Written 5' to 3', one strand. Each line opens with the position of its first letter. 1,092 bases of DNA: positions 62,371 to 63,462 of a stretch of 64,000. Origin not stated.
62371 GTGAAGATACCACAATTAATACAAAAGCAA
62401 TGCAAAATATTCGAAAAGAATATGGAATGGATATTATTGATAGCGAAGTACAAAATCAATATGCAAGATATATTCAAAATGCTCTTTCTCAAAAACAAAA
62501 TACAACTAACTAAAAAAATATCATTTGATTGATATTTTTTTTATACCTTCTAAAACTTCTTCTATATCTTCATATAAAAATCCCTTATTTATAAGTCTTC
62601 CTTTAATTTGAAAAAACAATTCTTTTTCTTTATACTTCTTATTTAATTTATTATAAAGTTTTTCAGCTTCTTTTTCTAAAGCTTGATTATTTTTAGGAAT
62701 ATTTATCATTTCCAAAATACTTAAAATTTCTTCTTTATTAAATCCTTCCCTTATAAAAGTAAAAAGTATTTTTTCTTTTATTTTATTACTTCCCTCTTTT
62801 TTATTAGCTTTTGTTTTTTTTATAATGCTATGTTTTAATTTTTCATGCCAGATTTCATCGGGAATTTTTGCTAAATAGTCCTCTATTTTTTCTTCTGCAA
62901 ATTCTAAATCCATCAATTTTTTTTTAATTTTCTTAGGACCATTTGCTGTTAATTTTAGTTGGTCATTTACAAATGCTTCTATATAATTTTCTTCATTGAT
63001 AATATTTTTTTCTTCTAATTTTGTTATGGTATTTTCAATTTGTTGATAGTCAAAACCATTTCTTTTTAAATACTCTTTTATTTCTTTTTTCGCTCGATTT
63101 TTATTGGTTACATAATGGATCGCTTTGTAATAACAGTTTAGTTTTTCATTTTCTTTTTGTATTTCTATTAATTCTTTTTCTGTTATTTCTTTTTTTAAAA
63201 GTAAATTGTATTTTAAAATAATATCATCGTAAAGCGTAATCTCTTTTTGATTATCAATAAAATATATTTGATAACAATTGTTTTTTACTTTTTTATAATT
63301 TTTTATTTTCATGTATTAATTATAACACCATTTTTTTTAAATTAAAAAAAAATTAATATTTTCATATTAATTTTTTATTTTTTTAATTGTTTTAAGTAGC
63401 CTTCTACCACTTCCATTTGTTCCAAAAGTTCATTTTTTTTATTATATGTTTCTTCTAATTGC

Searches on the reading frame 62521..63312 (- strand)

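Call 3: search_protein_families(library=pfam, proteins=[window:62521-63312:-], max_evalue=0.01)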
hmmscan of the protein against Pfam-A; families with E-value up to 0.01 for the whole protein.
window:62521-63312:- (263 aa): 3 families
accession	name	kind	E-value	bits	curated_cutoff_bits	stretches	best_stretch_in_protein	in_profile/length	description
PF21982.2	RecX_HTH1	-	2.9e-10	40.4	26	1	60-99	1-40/40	RecX, first three-helix domain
PF21981.2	RecX_HTH3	-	0.00054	20.5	26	1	210-254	5-48/48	RecX, third three-helix domain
PF02631.22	RecX_HTH2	-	0.00098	19.8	26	0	106-146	1-41/42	RecX, second three-helix domain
